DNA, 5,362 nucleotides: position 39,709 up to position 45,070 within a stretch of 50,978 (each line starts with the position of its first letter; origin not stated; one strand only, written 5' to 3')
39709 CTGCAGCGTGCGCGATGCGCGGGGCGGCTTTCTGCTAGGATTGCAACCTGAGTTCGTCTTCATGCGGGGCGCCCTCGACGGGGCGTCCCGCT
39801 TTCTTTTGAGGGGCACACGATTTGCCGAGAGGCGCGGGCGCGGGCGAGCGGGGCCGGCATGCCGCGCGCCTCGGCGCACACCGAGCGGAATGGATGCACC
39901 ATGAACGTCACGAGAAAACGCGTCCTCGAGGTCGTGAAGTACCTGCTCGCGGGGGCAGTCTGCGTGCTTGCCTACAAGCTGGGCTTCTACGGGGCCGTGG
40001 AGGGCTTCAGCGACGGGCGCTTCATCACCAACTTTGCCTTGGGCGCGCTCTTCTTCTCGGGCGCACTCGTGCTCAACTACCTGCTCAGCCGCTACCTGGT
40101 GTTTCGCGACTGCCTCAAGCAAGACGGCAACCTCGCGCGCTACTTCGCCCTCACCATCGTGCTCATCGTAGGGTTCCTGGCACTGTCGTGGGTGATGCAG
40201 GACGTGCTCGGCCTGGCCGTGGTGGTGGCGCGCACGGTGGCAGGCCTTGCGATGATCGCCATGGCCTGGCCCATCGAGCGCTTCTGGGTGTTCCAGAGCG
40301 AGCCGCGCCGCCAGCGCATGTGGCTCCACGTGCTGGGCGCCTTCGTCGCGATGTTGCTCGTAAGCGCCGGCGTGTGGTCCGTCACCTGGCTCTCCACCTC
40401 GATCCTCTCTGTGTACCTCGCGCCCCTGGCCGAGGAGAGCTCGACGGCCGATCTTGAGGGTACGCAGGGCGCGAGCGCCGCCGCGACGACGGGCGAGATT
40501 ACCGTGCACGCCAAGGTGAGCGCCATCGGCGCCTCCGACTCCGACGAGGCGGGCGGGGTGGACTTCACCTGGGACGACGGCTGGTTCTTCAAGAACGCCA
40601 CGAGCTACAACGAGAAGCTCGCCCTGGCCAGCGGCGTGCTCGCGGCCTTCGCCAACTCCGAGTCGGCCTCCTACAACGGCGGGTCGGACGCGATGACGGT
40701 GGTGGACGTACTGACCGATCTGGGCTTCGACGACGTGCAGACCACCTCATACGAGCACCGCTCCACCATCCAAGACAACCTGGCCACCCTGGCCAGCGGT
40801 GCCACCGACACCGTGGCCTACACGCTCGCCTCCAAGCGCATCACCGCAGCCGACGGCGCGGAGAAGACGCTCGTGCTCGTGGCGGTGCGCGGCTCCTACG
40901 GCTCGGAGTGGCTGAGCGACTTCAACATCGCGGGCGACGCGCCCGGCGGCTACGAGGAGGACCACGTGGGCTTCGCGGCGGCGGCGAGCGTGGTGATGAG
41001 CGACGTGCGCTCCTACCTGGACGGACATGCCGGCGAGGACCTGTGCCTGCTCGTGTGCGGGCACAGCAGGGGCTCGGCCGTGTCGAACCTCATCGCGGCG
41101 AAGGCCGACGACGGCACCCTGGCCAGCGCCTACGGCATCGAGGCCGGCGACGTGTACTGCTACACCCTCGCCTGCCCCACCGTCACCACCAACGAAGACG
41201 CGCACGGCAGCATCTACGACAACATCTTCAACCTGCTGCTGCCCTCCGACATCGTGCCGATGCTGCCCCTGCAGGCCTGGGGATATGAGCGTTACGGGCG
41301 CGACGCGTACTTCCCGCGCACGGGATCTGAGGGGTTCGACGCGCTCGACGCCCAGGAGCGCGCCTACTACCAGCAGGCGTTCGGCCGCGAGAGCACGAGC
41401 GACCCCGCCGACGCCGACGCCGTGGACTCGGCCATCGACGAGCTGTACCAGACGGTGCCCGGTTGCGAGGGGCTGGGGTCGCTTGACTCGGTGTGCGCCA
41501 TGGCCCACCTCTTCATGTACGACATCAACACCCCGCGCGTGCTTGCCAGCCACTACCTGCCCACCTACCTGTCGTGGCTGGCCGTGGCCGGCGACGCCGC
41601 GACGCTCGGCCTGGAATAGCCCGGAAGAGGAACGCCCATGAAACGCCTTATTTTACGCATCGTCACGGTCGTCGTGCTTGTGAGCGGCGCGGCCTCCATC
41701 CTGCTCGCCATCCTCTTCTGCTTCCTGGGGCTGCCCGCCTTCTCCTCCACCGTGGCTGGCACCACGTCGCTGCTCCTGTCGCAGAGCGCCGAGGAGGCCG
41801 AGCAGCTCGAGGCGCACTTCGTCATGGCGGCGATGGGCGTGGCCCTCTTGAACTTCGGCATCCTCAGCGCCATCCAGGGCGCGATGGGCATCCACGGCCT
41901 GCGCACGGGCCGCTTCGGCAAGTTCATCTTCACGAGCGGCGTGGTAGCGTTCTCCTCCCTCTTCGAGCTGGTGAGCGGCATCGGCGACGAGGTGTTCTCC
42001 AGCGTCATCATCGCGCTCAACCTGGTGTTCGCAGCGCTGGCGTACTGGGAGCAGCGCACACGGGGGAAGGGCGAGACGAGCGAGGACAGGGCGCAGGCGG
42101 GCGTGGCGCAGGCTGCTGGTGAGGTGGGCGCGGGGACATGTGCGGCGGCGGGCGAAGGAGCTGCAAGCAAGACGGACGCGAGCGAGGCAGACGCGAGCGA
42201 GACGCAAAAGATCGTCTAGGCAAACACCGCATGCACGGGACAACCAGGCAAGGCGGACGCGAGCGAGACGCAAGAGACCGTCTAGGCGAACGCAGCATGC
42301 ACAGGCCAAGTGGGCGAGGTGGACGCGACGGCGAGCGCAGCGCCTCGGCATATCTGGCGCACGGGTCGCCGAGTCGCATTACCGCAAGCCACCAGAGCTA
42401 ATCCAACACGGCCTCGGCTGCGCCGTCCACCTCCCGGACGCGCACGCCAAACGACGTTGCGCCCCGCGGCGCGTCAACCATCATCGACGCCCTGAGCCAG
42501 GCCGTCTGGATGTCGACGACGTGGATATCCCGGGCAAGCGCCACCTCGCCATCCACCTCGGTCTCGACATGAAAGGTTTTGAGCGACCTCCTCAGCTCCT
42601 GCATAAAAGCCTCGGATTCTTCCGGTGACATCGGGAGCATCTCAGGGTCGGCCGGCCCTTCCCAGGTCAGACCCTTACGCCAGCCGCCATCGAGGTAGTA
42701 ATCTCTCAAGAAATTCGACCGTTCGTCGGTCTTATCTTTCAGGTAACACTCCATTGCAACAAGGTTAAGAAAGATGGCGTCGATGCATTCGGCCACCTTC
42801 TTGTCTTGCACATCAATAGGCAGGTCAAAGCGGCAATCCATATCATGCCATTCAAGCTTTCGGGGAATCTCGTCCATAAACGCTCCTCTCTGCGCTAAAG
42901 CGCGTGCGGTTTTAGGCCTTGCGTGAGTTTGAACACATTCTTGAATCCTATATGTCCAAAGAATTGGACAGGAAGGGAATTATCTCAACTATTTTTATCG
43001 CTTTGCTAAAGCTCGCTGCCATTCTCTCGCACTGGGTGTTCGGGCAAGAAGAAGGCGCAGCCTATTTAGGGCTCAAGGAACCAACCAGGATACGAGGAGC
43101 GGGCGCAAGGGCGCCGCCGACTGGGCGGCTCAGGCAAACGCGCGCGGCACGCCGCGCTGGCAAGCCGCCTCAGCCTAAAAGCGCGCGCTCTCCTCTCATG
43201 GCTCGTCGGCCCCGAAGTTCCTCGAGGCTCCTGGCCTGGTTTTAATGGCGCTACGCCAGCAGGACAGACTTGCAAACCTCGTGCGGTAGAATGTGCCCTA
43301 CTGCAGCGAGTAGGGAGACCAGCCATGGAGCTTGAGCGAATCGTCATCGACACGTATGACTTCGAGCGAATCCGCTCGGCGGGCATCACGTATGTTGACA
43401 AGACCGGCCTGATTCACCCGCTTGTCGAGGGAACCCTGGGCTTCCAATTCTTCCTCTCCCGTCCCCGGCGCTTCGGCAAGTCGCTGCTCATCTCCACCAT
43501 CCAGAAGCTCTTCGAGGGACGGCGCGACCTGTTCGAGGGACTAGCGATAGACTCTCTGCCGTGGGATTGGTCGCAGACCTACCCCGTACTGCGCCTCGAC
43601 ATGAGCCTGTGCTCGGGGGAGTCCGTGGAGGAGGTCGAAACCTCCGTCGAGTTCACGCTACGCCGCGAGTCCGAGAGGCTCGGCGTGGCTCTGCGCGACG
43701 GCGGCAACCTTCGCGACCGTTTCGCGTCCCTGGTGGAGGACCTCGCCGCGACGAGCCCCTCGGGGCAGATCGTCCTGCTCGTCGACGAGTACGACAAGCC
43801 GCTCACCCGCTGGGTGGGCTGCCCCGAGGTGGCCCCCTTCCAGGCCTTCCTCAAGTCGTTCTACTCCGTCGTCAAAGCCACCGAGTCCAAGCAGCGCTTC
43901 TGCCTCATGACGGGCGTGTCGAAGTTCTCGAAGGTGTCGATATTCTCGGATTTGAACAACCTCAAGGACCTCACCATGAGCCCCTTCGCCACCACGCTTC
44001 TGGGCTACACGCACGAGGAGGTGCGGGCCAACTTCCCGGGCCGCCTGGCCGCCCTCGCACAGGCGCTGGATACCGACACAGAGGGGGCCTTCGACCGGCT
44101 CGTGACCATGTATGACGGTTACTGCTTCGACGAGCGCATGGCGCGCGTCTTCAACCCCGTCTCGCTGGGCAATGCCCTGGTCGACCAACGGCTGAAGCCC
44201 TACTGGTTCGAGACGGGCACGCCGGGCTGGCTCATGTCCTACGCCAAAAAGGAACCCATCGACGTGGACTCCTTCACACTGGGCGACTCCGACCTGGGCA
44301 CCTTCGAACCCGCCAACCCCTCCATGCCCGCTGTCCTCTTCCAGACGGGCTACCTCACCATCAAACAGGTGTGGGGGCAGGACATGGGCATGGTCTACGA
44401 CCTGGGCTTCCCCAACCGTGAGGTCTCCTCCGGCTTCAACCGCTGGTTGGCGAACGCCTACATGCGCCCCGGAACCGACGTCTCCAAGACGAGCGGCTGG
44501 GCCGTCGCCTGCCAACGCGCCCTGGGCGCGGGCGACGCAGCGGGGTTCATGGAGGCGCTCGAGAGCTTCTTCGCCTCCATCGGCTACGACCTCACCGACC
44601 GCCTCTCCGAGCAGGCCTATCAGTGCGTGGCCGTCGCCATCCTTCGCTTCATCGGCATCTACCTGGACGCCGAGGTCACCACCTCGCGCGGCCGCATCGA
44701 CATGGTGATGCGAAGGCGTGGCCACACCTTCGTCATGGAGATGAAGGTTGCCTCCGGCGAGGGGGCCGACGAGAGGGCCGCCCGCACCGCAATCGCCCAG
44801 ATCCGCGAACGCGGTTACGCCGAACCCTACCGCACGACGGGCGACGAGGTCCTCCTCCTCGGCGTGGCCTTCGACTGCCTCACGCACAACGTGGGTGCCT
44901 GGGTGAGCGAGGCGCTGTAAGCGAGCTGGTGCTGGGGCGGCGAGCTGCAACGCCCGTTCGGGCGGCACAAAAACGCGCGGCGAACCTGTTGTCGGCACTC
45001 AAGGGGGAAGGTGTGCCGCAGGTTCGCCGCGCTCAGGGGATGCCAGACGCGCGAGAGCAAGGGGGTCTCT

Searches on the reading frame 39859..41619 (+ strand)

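Call 65: search_protein_families(library=pfam, proteins=[window:39859-41619:+], max_evalue=0.001)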
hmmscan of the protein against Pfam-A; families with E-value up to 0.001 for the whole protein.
window:39859-41619:+ (586 aa): 2 families
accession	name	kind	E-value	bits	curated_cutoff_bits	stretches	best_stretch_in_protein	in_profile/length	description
PF01764.32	Lipase_3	-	5.6e-07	30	22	1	350-472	12-138/140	Lipase (class 3)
PF04138.20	GtrA_DPMS_TM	-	1.4e-05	25.7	26.1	1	107-180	14-91/117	GtrA/DPMS, transmembrane domain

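Call 80: search_protein_families(library=padloc, proteins=[window:39859-41619:+], max_evalue=0.00001)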
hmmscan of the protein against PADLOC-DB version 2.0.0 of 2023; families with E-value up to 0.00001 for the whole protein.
window:39859-41619:+ (586 aa): 0 families

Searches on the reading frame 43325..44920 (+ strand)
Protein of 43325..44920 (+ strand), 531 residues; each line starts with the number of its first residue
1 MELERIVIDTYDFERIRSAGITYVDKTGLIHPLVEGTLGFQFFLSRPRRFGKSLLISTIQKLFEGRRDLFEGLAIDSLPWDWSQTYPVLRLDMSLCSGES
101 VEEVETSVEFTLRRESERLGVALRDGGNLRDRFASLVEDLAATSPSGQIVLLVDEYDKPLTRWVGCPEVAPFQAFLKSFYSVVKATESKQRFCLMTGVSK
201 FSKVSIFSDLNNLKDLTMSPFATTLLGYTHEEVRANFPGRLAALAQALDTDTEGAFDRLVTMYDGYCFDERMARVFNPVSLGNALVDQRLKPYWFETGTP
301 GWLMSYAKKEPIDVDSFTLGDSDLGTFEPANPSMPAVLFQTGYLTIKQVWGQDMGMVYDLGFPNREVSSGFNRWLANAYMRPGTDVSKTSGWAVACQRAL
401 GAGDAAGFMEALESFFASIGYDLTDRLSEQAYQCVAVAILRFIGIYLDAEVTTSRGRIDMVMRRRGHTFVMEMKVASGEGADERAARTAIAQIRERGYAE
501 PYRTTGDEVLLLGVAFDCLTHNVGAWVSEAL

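Call 65: search_protein_families(library=pfam, proteins=[window:43325-44920:+], max_evalue=0.001)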
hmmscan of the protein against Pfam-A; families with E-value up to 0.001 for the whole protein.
window:43325-44920:+ (531 aa): 2 families
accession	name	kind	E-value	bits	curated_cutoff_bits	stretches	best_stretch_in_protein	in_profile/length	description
PF09820.16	AAA-ATPase_like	-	7.5e-51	173.2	26.1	1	10-207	4-201/201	Predicted AAA-ATPase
PF08011.17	PDDEXK_9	-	4.3e-17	62.4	25.5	1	428-526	2-105/105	PD-(D/E)XK nuclease superfamily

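Call 80: search_protein_families(library=padloc, proteins=[window:43325-44920:+], max_evalue=0.00001)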
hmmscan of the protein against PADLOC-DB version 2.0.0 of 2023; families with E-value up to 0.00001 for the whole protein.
window:43325-44920:+ (531 aa): 0 families
